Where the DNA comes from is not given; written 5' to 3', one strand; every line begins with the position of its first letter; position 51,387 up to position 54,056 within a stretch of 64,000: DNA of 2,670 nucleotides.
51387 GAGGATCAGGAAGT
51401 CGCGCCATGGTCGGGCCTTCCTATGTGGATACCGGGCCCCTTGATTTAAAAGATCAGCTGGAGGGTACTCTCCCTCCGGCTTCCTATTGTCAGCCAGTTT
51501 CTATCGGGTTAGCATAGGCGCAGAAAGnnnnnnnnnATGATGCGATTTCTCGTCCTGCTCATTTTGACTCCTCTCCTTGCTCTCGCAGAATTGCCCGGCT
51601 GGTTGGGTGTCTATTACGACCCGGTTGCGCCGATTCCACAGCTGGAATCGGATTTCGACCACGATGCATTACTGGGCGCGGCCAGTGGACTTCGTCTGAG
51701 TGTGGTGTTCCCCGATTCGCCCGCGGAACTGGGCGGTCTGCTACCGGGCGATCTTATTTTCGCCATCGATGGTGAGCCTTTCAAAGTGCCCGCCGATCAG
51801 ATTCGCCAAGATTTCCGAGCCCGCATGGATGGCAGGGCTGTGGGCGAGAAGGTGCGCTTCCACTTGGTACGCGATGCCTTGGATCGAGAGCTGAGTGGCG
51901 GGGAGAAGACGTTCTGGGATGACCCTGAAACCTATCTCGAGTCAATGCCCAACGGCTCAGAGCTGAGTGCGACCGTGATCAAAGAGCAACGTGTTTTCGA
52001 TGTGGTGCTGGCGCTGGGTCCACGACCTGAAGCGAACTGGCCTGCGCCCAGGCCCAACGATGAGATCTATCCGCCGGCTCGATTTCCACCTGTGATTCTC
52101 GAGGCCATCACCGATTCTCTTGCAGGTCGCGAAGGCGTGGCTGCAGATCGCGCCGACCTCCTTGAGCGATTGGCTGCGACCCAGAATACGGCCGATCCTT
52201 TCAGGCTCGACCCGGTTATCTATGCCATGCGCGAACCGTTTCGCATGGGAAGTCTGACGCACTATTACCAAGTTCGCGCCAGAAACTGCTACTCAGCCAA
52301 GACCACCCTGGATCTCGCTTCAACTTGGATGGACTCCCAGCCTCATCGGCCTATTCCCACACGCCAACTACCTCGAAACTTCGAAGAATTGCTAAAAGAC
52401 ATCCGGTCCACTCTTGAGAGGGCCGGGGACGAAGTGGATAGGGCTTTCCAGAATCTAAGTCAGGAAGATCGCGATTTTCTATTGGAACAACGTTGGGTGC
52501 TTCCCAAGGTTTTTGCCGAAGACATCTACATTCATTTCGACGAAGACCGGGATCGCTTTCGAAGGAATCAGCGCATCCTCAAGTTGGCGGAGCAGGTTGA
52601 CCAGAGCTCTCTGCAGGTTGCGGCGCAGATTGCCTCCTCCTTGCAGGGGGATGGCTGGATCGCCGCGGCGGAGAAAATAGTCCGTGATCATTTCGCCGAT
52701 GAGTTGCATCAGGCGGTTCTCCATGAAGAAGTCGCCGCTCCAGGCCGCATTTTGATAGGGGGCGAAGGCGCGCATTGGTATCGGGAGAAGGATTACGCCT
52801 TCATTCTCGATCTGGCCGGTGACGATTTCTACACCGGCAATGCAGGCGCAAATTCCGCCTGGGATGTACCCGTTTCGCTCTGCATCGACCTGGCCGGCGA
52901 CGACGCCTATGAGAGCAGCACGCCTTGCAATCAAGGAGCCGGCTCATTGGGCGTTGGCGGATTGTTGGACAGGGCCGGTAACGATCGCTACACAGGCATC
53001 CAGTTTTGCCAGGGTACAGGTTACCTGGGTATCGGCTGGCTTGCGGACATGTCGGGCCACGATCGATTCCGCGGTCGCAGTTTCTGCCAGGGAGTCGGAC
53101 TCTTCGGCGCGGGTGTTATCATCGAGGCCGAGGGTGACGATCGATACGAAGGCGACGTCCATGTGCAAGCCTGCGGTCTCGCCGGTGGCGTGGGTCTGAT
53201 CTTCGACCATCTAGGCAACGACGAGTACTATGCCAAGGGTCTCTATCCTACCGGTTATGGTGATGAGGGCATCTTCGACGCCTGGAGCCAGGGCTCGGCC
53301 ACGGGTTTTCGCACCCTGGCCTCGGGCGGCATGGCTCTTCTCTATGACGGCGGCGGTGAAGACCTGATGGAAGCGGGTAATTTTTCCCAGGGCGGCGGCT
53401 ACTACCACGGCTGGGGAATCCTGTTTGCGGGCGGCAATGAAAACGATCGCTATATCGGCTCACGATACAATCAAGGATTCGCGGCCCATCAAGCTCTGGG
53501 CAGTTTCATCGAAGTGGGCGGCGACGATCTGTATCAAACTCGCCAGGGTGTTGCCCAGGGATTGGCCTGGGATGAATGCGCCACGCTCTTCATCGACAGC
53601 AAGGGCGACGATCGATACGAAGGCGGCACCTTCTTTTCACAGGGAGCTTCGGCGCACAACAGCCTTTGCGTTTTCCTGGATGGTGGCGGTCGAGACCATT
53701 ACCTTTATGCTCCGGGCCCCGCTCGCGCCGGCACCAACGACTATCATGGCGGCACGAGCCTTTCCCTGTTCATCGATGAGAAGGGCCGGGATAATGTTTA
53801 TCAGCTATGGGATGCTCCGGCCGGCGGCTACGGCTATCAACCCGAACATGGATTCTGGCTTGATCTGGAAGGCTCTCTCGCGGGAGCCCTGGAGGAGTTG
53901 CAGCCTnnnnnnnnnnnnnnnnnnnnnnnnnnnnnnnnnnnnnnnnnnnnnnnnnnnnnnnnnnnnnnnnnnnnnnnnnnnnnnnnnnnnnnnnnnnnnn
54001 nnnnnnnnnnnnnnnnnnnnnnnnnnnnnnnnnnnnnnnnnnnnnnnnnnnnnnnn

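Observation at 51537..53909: Secreted PDZ protein with about 12 tandem copies of an unfamiliar 26-residue repeat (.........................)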

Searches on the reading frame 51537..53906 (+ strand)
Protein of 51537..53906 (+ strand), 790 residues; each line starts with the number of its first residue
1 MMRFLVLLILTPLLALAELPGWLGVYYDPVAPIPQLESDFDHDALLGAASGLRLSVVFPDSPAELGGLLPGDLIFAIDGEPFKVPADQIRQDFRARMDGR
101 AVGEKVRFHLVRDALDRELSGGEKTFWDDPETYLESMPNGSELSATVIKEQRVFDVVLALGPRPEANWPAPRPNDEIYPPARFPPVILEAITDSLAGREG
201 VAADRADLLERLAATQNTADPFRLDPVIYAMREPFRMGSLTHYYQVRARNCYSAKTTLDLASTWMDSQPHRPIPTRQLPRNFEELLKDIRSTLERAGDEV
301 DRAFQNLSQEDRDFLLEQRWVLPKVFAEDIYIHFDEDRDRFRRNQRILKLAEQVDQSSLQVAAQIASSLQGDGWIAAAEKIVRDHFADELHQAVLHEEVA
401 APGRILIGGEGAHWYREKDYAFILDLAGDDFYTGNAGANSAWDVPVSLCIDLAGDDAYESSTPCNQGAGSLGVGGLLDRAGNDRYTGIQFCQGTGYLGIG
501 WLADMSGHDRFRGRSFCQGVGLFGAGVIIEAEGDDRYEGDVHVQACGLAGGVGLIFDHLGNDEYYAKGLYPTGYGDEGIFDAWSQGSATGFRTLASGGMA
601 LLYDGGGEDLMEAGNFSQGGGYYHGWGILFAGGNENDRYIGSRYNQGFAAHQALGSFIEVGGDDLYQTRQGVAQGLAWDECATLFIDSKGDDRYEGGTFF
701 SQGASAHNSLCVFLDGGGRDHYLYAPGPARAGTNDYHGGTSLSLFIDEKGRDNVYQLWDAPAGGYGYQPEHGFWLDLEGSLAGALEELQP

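Call 3: search_protein_families(library=pfam, proteins=[window:51537-53906:+], max_evalue=1)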
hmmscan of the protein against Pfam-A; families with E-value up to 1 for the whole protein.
window:51537-53906:+ (790 aa): 4 families
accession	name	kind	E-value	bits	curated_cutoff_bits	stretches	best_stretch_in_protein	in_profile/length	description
PF17820.7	PDZ_6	-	9.9e-07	28.9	27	1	56-82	4-30/54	PDZ domain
PF13180.12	PDZ_2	-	0.00056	20.6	27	1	57-119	19-76/80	PDZ domain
PF00595.29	PDZ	-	0.022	15.6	23.2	1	49-82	24-57/81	PDZ domain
PF04491.17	Pox_T4_N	-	0.17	12.2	25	1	442-472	2-30/46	Poxvirus T4 protein, N terminus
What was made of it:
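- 51588..52016 (+): HtrA-type PDZ domain (aa 18-160). It keeps a W-L-G-V carboxylate-binding-loop equivalent at aa 22-25 and has an extra beta-hairpin. Pfam PDZ_6 E 1e-6 (call 3).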

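Call 4: search_protein_families(library=ncbifam, proteins=[window:51537-53906:+], max_evalue=1)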
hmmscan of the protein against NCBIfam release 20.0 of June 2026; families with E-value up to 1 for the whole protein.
window:51537-53906:+ (790 aa): 6 families
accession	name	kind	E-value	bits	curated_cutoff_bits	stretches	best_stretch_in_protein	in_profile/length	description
TIGR02037.1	degP_htrA_DO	subfamily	0.00015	20.9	416.2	1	21-119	236-323/434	Do family serine endopeptidase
NF040960.1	MamE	equivalog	0.00017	20.3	800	1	47-118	464-530/659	magnetosome formation protease MamE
NF041521.1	HhoA_HhoB_HtrA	equivalog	0.00064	19.1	450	1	35-118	248-326/335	HhoA/HhoB/HtrA family serine endopeptidase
NF007526.1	PRK10139.1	equivalog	0.014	14.1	756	1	48-117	289-353/456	serine endoprotease DegQ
NF008189.1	PRK10942.1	equivalog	0.051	12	720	1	36-120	299-382/477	serine endoprotease DegP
NF003449.0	PRK05014.1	equivalog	0.15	12.2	189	1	336-395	104-163/172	co-chaperone HscB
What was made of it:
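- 52089..52706 (+): All-helical domain (aa 185-390), about 10 helices, no recognisable family. No Pfam or NCBIfam match (calls 3 and 4).
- On HtrA (Do/DegP/DegQ/DegS) family: NCBIfam degP_htrA_DO matches only model positions 236-323, the PDZ part, at 20.9 bits against a cutoff of 416 (call 4).
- Closest known: Pectin-lyase-fold enzymes. Different: No Pfam or NCBIfam match to any of these families (calls 3 and 4).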

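Call 6: find_homologous_proteins(query=window:51537-53906:+, max_evalue=0.001)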
Query window:51537-53906:+ (790 aa): 783 proteins with E <= 0.001 among 8000 candidates; the best 120 are listed.
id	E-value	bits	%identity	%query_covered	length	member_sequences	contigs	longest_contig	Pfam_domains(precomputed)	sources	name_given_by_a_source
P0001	0.0e+0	1839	100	100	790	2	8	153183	PF17820.8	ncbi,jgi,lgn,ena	-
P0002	0.0e+0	1599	86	100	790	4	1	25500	PF17820.8,PF13180.13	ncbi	-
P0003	0.0e+0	1333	72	100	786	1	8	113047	PF17820.8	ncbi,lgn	-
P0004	0.0e+0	1320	72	100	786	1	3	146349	PF17820.8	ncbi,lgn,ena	-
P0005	0.0e+0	1128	63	98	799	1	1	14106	PF17820.8,PF13180.13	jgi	-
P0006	0.0e+0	1124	62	100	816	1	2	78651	-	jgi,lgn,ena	jgi:hypothetical protein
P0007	4.3e-258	877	52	99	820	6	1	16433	PF17820.8,PF13180.13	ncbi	-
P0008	5.7e-257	873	53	98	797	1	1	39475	PF17820.8,PF13180.13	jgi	jgi:hypothetical protein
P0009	2.0e-256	872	52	97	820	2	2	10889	PF17820.8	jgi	jgi:hypothetical protein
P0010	3.6e-252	857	53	98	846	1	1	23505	-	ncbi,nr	ncbi:MAG: hypothetical protein GF330_01265 [Candidatus Eisenbacteria bacterium]|nr:hypothetical prot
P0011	4.6e-252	857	53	97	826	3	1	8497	-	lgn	-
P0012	1.5e-248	846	51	98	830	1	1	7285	PF17820.8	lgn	-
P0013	2.0e-248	845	52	99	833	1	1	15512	-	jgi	jgi:hypothetical protein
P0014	4.7e-248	844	51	99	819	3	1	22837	PF17820.8,PF13180.13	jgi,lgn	jgi:hypothetical protein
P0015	1.6e-247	842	52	97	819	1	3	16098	PF17820.8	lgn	-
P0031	6.3e-238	810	52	96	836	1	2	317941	PF17820.8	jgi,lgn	-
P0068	5.3e-165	569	42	93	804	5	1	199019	PF17820.8,PF13180.13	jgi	-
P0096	4.4e-119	417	36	100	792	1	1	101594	PF17820.8,PF00595.30,PF13180.13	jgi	jgi:hypothetical protein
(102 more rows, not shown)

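Call 7: search_solved_structures(query=window:51537-53906:+, max_evalue=1, show_alignments=2)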
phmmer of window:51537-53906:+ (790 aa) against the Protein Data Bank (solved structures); distinct sequences matched with E-value up to 1: 36.
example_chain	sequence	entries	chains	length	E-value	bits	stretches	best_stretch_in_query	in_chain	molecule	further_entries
7co7_D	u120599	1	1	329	0.00021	23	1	19-91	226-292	AlgW protein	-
7co5_H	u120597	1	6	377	0.00028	22.5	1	19-89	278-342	AlgW protein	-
7co3_A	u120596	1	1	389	0.00029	22.5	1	19-91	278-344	AlgW protein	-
7co2_A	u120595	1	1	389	0.00029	22.5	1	19-91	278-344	AlgW protein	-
22kg_A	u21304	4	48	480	0.0058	18.2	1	21-145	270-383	Probable periplasmic serine endoprotease DegP-like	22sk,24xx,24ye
2joa_A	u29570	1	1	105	0.01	17.4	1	47-102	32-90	Serine protease HTRA1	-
7kdu_C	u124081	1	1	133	0.01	17.4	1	474-588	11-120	VHH antibody V5E4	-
2ytw_A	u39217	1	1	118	0.015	16.8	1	47-100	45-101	Serine protease HTRA1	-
2kl1_A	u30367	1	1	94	0.019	16.5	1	48-120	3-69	YlbL protein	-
2p3w_A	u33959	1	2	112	0.043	15.3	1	46-85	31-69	Probable serine protease HTRA3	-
3nzi_A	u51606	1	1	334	0.076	14.5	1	48-107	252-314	Serine protease HTRA1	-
8k2y_A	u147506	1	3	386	0.082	14.4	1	21-90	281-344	serine endoprotease DegP-like protein MucD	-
3num_A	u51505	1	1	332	0.091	14.2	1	48-88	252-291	Serine protease HTRA1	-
9r5y_A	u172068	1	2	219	0.15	13.5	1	742-779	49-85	Tenascin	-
5r5t_A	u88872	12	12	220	0.15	13.5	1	742-779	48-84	Tenascin C (Hexabrachion), isoform CRA_a | Tenascin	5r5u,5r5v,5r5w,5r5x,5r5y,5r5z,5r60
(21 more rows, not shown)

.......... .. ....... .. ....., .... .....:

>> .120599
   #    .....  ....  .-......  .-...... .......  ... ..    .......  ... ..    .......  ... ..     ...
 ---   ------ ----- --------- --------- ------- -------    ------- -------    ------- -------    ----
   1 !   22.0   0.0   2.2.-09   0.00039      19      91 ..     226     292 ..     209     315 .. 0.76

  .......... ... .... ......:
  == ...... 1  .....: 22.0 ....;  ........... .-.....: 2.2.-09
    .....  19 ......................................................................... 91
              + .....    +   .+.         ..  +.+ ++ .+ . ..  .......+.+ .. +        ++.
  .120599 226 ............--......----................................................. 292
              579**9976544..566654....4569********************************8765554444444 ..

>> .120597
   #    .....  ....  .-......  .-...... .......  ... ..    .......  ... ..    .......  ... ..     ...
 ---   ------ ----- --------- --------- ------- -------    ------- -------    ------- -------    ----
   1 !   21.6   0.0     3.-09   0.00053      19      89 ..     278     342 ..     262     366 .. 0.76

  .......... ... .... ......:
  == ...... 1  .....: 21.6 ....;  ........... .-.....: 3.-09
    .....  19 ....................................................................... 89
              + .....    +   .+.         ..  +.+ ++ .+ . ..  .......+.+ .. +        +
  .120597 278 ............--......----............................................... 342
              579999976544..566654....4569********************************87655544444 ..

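Call 13: find_encoding_contigs(protein=P0001, flank=8000, max_places=3)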
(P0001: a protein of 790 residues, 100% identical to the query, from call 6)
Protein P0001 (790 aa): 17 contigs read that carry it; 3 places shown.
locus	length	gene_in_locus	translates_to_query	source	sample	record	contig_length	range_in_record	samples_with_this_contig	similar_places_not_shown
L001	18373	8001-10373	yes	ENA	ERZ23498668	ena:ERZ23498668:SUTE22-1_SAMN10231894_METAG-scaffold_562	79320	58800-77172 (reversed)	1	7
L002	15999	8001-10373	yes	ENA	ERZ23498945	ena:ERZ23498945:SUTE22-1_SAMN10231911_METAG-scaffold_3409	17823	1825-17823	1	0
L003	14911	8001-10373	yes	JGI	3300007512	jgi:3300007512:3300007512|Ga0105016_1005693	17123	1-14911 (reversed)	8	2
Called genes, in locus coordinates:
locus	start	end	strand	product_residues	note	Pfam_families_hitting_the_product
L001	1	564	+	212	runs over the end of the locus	PF04542:Sigma70_r2 (faint)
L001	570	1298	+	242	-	PF13490:zf-HC2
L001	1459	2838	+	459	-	PF18073:Zn_ribbon_LapB, PF13481:AAA_25, PF03796:DnaB_C (weak), PF06745:ATPase, PF23442:DUF7125, PF13191:AAA_16 (weak), PF25199:nSTAND_NTPase5 (weak), PF13401:AAA_22 (weak)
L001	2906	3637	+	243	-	-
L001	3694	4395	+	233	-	PF01128:IspD, PF12804:NTP_transf_3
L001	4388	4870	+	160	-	PF02542:YgbB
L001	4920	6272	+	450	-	PF00749:tRNA-synt_1c, PF19269:Anticodon_2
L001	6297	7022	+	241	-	PF03741:TerC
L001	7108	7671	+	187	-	PF03352:Adenine_glyco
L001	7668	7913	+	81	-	-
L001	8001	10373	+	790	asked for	PF17820:PDZ_6 (weak)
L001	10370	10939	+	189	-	-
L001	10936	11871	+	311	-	PF01820:Dala_Dala_lig_N, PF02786:CPSase_L_D2 (weak), PF07478:Dala_Dala_lig_C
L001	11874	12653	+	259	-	PF03437:BtpA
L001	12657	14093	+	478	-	PF01406:tRNA-synt_1e, PF00133:tRNA-synt_1 (faint), PF09334:tRNA-synt_1g, PF01921:tRNA-synt_1f (weak), PF09190:DALR_2, PF23493:CysS_C (weak)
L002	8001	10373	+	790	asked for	PF17820:PDZ_6 (weak)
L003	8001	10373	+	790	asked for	PF17820:PDZ_6 (weak)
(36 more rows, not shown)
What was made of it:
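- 51537..53909 (+): Whole gene: 790 codons plus a TGA stop. An identical 790-aa protein, P0001, is called on 17 public contigs (calls 6 and 13).
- Checked: An identical 790-aa protein is on record in public metagenomes (P0001, calls 6 and 13).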

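Call 15: find_encoding_contigs(protein=P0031, flank=6000, max_places=1)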
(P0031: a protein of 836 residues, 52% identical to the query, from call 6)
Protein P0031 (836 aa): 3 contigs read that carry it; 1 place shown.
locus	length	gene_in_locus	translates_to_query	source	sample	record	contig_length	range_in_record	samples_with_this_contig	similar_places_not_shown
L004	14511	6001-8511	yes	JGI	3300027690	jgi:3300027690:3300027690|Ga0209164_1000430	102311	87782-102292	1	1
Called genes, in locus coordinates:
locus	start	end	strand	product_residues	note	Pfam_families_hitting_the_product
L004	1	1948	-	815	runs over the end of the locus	PF03104:DNA_pol_B_exo1, PF00136:DNA_pol_B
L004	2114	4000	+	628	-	-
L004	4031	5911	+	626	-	PF13860:FlgD_ig (weak)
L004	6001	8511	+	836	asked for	PF17820:PDZ_6 (weak)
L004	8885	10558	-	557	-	-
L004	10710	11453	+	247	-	PF25583:WCX (weak)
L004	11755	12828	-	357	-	PF01137:RTC, PF05189:RTC_insert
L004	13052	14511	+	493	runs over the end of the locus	?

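Call 16: find_encoding_contigs(protein=P0068, flank=6000, max_places=1)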
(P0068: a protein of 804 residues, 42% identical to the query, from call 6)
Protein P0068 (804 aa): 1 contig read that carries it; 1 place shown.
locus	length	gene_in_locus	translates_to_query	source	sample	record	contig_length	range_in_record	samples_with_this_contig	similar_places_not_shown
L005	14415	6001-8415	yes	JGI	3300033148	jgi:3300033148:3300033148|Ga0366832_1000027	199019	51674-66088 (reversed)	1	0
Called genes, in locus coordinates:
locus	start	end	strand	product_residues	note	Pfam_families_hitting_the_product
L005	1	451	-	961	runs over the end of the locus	PF18911:PKD_4, PF00801:PKD (weak), PF22352:K319L-like_PKD (faint), PF18911:PKD_4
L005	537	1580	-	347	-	-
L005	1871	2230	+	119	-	PF00903:Glyoxalase, PF22677:Ble-like_N (weak)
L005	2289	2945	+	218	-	PF00857:Isochorismatase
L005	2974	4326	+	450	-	-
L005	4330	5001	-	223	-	-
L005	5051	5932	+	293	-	-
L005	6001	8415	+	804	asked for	PF13180:PDZ_2, PF17820:PDZ_6 (weak)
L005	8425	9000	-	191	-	-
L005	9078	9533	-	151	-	PF05163:DinB (weak), PF12867:DinB_2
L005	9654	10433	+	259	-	PF13489:Methyltransf_23 (weak), PF13649:Methyltransf_25, PF13847:Methyltransf_31 (weak), PF08241:Methyltransf_11, PF08242:Methyltransf_12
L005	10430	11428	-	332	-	PF00583:Acetyltransf_1 (faint), PF13302:Acetyltransf_3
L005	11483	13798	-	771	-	PF01926:MMR_HSR1, PF02421:FeoB_N, PF03193:RsgA_GTPase (faint), PF04548:AIG1 (weak), PF07670:Gate, PF07664:FeoB_C, PF07670:Gate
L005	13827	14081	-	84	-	PF04023:FeoA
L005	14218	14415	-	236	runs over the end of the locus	PF01613:Flavin_Reduct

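Call 17: find_encoding_contigs(protein=P0096, flank=6000, max_places=1)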
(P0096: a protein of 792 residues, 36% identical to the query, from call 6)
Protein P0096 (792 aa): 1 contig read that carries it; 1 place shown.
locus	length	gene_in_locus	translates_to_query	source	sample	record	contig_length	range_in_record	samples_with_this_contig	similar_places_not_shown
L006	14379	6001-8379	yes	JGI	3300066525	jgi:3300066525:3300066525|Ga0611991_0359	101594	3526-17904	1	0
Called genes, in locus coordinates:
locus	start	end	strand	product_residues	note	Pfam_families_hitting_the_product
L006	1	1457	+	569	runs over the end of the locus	PF00390:malic, PF03949:Malic_M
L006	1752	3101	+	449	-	PF17389:Bac_rhamnosid6H (weak), PF06202:GDE_C (faint), PF22422:MGH1-like_GH (weak), PF12899:Glyco_hydro_100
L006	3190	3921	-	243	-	PF12728:HTH_17, PF00359:PTS_EIIA_2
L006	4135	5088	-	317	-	PF17284:Spermine_synt_N (weak), PF01564:Spermine_synth, PF13847:Methyltransf_31 (faint)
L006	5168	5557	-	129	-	PF02675:AdoMet_dc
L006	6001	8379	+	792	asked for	PF00595:PDZ (weak), PF13180:PDZ_2 (weak), PF17820:PDZ_6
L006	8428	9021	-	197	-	PF12836:HHH_3, PF00633:HHH (faint)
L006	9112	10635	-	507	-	PF00331:Glyco_hydro_10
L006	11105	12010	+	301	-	PF01259:SAICAR_synt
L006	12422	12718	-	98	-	PF09723:Zn_ribbon_8 (faint)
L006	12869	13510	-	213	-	PF00565:SNase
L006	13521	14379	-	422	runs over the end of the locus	PF00696:AA_kinase, PF01842:ACT (faint), PF22468:ACT_9, PF13840:ACT_7, PF22468:ACT_9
